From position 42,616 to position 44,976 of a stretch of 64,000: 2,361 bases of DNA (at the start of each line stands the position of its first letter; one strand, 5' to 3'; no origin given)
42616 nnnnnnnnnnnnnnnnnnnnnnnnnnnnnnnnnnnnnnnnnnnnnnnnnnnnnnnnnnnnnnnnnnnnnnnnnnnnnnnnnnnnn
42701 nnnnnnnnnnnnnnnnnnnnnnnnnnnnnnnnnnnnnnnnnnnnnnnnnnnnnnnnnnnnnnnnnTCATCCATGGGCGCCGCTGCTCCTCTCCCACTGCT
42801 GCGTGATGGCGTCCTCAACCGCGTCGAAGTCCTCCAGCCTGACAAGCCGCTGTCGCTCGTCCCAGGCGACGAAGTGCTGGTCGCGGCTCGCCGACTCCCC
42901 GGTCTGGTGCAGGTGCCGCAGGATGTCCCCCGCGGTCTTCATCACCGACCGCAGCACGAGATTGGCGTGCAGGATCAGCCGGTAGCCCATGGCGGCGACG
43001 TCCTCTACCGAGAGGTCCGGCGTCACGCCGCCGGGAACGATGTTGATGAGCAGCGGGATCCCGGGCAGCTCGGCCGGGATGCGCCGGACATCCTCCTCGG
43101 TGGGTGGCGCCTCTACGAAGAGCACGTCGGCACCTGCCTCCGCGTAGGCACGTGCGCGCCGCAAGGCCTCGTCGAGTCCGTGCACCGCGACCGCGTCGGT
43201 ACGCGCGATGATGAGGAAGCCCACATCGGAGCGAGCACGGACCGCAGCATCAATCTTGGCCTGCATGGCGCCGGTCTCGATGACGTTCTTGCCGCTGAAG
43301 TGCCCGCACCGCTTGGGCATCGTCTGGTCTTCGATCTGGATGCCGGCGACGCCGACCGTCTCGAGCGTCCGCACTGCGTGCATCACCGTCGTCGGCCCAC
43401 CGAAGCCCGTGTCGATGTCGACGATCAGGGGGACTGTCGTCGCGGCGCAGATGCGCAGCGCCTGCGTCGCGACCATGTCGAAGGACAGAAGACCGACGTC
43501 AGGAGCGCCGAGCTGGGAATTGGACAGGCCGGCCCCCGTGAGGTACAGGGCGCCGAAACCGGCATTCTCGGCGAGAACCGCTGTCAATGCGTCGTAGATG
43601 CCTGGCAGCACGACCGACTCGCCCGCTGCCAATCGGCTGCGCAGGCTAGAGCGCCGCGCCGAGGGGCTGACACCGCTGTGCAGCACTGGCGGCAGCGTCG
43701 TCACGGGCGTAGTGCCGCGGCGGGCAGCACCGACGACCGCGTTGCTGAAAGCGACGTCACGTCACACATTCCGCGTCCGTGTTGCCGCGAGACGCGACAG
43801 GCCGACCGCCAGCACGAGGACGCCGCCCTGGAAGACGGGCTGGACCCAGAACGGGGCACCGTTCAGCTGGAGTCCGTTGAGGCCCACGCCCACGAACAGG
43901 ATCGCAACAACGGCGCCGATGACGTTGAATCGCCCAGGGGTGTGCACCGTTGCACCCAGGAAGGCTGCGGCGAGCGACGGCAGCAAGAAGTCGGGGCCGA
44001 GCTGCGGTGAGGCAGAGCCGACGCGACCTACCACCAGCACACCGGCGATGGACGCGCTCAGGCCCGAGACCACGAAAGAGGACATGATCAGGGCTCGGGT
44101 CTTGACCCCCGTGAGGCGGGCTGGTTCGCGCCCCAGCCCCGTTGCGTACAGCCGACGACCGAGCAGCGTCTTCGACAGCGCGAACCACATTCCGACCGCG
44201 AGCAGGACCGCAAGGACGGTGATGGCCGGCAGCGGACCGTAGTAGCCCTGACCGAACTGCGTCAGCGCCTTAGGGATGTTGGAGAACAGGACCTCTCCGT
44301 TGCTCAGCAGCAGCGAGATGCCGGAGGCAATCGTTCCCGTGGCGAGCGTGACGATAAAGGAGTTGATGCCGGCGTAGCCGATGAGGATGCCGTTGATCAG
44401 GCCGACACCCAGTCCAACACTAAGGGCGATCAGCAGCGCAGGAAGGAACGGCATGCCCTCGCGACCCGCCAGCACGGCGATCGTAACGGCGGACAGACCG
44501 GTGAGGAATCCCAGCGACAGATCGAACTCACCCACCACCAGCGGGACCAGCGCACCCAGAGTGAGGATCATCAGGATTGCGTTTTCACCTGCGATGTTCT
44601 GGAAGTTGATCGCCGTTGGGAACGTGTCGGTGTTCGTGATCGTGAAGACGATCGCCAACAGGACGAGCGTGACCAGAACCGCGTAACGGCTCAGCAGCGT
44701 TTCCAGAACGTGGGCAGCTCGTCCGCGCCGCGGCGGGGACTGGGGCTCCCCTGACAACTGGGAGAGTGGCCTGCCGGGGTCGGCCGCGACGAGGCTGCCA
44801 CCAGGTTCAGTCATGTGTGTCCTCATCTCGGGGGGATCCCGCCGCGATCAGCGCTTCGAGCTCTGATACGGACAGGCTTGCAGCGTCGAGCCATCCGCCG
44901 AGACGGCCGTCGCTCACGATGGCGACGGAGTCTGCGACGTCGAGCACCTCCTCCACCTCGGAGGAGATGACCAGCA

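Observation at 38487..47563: Sugar-type ABC importer fused to a TcuA-like / PrpD-like / PrpB-like module: a candidate uncharacterised tricarboxylate or branched organic-acid pathway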

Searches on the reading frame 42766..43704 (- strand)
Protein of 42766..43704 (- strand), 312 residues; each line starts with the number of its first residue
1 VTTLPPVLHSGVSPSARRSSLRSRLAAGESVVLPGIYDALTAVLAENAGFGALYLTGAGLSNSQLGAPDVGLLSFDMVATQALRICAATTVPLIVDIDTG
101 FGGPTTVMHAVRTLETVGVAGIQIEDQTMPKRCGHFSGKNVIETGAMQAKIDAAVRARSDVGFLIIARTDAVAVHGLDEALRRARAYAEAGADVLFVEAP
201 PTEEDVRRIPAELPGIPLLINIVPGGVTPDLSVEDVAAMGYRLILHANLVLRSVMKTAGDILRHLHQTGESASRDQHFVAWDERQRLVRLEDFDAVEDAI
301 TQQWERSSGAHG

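Call 3: search_protein_families(library=pfam, proteins=[window:42766-43704:-])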
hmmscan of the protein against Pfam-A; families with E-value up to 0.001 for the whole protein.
window:42766-43704:- (312 aa): 2 families
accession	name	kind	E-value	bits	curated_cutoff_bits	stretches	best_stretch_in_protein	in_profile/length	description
PF13714.12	PEP_mutase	-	8.7e-53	179.8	31.5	1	25-265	4-239/240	Phosphoenolpyruvate phosphomutase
PF00463.27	ICL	-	2.3e-12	46.7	26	1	91-175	150-237/526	Isocitrate lyase family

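Call 4: search_protein_families(library=ncbifam, proteins=[window:42766-43704:-])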
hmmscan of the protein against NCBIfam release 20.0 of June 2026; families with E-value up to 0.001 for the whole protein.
window:42766-43704:- (312 aa): 8 families
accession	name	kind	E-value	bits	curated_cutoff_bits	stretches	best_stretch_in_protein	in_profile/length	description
TIGR02317.1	prpB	equivalog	4.9e-80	268.8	354.4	1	18-301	2-283/285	methylisocitrate lyase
NF008455.0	PRK11320.1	equivalog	4.3e-67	226.4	353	1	20-288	10-277/295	methylisocitrate lyase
TIGR02319.1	CPEP_Pphonmut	equivalog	1.1e-62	212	420.05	1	20-283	7-263/294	carboxyvinyl-carboxyphosphonate phosphorylmutase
TIGR02320.1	PEP_mutase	equivalog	2.5e-34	118.6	319.55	1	22-288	2-280/284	phosphoenolpyruvate mutase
TIGR02321.1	Pphn_pyruv_hyd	equivalog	3.3e-34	118.3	374.4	1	18-263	4-251/290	phosphonopyruvate hydrolase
TIGR01346.1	isocit_lyase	equivalog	2.6e-14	52.5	275.9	1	91-174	151-237/527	isocitrate lyase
NF011645.0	PRK15063.1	equivalog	1.4e-13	50.5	562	1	90-173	147-233/430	isocitrate lyase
NF005074.0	PRK06498.1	equivalog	6.4e-10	38.2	446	1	88-173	176-265/531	isocitrate lyase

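Call 17: search_solved_structures(query=window:42766-43611:-, max_evalue=1e-10)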
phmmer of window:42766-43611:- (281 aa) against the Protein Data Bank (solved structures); distinct sequences matched with E-value up to 1e-10: 26.
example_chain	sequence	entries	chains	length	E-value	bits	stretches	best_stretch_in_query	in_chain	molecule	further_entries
1zlp_A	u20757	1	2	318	7.8e-53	182.9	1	1-266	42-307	petal death protein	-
4iqd_A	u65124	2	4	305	2.2e-52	181.4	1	2-269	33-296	Carboxyvinyl-carboxyphosphonate phosphorylmutase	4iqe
3eoo_A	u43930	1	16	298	2.8e-50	174.5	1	4-236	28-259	Methylisocitrate lyase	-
9hgk_A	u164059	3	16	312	4.6e-50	173.8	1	3-276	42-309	2-methylisocitrate lyase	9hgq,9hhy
9hra_A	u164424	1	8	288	8.7e-50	172.9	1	3-274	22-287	2-methylisocitrate lyase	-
9hgo_A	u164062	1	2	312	1.2e-49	172.5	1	3-276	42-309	2-methylisocitrate lyase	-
9hhs_A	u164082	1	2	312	1.7e-49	172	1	3-276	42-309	2-methylisocitrate lyase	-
3fa3_A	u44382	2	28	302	6.3e-49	170.1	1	2-225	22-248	2,3-dimethylmalate lyase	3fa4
1mum_A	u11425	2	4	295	2.6e-46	161.5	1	4-242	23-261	2-methylisocitrate lyase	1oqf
1o5q_A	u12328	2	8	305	3.4e-46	161.1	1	4-241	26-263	Probable methylisocitrate lyase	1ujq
6t4v_C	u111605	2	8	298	5.8e-46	160.4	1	4-239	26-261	2-methylisocitrate lyase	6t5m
1xg3_A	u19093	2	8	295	7e-45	156.8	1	4-242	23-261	Probable methylisocitrate lyase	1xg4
3lye_A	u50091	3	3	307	2.3e-42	148.6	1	2-225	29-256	Oxaloacetate acetyl hydrolase | Oxaloacetate acetylhydrolase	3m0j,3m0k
2dua_A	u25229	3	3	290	9.6e-32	113.8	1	6-239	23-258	Phosphonopyruvate hydrolase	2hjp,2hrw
5unc_A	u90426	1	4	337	2e-31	112.8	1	3-249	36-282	PHOSPHOENOLPYRUVATE PHOSPHOMUTASE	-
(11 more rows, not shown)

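Call 68: search_solved_structures(query=window:42766-43704:-, max_evalue=1e-40, show_alignments=5)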
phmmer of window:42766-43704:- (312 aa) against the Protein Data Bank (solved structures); distinct sequences matched with E-value up to 1e-40: 13.
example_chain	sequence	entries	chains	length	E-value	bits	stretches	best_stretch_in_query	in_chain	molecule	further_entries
1zlp_A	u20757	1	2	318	5.8e-55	190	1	15-297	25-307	petal death protein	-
4iqd_A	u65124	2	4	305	4.4e-54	187.1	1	20-300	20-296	Carboxyvinyl-carboxyphosphonate phosphorylmutase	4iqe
3eoo_A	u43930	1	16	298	1.1e-51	179.3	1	20-267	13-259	Methylisocitrate lyase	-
9hgk_A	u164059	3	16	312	1.1e-50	175.9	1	24-307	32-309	2-methylisocitrate lyase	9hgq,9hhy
3fa3_A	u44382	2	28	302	1.8e-50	175.3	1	19-256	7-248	2,3-dimethylmalate lyase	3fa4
9hra_A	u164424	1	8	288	2.3e-50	174.9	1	25-305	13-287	2-methylisocitrate lyase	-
9hgo_A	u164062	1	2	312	2.9e-50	174.5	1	24-307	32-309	2-methylisocitrate lyase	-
9hhs_A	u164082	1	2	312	4.1e-50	174.1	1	24-307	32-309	2-methylisocitrate lyase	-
1o5q_A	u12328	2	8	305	2.6e-47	164.9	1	20-272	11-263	Probable methylisocitrate lyase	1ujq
1mum_A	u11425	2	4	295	5.4e-47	163.8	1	21-273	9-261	2-methylisocitrate lyase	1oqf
6t4v_C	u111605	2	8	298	1.2e-46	162.6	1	22-270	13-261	2-methylisocitrate lyase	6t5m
1xg3_A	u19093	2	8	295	1.5e-45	159.1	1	21-273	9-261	Probable methylisocitrate lyase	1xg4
3lye_A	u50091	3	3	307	4.1e-44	154.4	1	21-256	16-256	Oxaloacetate acetyl hydrolase | Oxaloacetate acetylhydrolase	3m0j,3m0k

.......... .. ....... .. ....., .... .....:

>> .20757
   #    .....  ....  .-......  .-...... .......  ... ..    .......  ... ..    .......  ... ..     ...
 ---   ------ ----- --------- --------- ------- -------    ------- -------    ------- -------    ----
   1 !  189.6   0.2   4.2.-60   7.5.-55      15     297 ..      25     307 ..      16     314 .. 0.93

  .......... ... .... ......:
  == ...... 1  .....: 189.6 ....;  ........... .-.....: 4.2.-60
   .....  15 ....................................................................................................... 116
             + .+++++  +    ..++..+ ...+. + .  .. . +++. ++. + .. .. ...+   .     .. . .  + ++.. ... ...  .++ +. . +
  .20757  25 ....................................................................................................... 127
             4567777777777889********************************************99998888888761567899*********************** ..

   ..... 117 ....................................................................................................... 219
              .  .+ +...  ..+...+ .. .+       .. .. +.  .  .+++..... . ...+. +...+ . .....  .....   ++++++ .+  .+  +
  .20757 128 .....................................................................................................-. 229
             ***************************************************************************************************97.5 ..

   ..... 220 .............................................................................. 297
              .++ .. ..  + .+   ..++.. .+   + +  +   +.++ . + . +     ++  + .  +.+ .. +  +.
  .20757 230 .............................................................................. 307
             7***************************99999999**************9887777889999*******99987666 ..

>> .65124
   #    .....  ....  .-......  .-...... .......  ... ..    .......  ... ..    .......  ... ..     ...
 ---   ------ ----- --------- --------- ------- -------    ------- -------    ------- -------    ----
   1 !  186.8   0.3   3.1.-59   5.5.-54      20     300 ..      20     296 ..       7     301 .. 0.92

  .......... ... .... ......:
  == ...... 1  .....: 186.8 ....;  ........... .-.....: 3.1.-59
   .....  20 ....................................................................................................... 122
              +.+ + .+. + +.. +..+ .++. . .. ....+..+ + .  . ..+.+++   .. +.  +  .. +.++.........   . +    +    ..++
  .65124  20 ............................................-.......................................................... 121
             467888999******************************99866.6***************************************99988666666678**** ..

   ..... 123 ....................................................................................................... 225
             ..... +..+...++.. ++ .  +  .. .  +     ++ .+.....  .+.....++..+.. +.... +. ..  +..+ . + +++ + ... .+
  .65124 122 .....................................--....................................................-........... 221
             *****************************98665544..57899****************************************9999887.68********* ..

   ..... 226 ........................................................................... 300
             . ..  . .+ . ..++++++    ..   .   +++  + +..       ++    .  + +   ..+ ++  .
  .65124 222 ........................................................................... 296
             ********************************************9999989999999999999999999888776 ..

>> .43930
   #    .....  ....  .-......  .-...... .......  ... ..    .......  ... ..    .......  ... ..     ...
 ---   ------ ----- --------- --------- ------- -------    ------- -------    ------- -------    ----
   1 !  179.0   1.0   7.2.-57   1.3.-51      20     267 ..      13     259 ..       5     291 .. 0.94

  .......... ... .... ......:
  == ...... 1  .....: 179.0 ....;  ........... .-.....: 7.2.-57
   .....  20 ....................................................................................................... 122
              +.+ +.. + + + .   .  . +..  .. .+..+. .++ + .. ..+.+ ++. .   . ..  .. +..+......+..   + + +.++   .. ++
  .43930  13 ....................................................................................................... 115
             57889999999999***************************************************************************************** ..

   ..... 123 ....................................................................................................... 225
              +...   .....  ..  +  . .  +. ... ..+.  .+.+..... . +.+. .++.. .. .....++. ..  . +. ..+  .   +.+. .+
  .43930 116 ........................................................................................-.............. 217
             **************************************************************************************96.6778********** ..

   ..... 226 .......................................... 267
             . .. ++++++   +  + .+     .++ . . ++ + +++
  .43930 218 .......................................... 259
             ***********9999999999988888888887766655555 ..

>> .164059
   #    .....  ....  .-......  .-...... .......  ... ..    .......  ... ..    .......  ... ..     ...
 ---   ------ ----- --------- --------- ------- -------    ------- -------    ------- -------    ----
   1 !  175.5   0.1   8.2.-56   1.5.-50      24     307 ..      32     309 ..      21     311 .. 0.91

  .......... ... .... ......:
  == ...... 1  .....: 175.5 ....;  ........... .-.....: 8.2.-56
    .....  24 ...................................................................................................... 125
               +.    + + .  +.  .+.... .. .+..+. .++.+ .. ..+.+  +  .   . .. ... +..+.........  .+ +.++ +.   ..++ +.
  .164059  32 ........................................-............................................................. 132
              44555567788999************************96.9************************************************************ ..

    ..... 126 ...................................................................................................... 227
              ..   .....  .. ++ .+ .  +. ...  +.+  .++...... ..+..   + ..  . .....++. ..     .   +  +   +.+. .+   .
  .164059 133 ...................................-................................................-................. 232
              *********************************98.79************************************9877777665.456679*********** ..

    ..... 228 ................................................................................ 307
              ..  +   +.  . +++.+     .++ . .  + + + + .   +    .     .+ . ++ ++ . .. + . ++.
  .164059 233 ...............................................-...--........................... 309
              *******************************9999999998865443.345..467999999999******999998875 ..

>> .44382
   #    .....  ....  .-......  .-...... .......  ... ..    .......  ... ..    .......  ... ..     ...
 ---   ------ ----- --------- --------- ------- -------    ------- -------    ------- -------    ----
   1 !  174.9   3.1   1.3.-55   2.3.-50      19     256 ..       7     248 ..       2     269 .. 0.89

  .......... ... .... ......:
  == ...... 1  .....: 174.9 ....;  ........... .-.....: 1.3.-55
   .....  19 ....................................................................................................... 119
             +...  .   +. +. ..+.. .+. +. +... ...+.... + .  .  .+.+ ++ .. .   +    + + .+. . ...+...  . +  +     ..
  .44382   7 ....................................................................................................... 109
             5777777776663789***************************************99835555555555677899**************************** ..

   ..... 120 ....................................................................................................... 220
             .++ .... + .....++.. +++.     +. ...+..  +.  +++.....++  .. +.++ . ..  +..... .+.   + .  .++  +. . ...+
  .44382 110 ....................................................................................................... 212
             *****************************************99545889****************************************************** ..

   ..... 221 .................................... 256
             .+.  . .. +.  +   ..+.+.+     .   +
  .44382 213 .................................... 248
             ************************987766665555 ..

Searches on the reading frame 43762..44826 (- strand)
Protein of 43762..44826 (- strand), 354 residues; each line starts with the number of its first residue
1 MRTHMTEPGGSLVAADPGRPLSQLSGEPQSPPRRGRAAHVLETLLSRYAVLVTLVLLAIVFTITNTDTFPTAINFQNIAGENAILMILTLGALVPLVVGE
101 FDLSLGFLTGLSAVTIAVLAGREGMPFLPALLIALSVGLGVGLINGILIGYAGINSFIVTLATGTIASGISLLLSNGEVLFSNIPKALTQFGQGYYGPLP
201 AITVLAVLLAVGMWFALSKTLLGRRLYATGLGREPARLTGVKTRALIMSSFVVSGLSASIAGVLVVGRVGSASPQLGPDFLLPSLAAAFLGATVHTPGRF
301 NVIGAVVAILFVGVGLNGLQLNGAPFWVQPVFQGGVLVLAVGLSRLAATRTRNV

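Call 3: search_protein_families(library=pfam, proteins=[window:43762-44826:-])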
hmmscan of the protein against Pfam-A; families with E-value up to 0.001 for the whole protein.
window:43762-44826:- (354 aa): 1 family
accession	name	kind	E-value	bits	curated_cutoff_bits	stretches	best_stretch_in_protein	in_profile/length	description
PF02653.21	BPD_transp_2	-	7.8e-29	101.1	26.8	1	77-341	4-269/269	Branched-chain amino acid transport system / permease component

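Call 4: search_protein_families(library=ncbifam, proteins=[window:43762-44826:-])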
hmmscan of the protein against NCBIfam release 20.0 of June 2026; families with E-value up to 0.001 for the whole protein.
window:43762-44826:- (354 aa): 11 families
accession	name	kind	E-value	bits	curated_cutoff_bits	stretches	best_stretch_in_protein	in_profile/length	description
NF040906.3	GguB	equivalog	1.2e-45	156.3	450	2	198-343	223-368/375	multiple monosaccharide ABC transporter permease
NF007252.0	PRK09699.1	equivalog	5.1e-41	141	396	1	42-348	20-325/326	D-allose ABC transporter permease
NF008441.0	PRK11285.1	equivalog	9.3e-35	120.3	378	1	38-352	20-331/333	L-arabinose ABC transporter permease AraH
NF007067.0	PRK09512.1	equivalog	1e-33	116.9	398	1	40-341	13-314/321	ribose ABC transporter permease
NF007014.0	PRK09478.1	equivalog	1.9e-31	109.7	386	1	45-346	13-330/336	galactose/methyl galactoside ABC transporter permease MglC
NF011612.1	PRK15038.1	equivalog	4.4e-30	104.9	500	1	49-341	7-302/322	autoinducer 2 ABC transporter permease LsrD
NF011961.0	PRK15432.1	equivalog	5.8e-27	94.8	388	1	49-341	12-300/344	autoinducer 2 ABC transporter permease LsrC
NF041862.1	YtfT_transport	equivalog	1.7e-22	80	535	1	63-341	47-320/339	galactofuranose ABC transporter, ATP-binding protein YtfT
NF008630.0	PRK11618.1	equivalog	2.5e-22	79.5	363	1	49-349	8-314/331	galactofuranose ABC transporter, permease protein YjfF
TIGR03409.1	urea_trans_UrtB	equivalog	8.7e-05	22.3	250.3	1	201-314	146-252/291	urea ABC transporter permease subunit UrtB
TIGR03408.1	urea_trans_UrtC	equivalog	0.00025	20.9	296.2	1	201-341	170-303/313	urea ABC transporter permease subunit UrtC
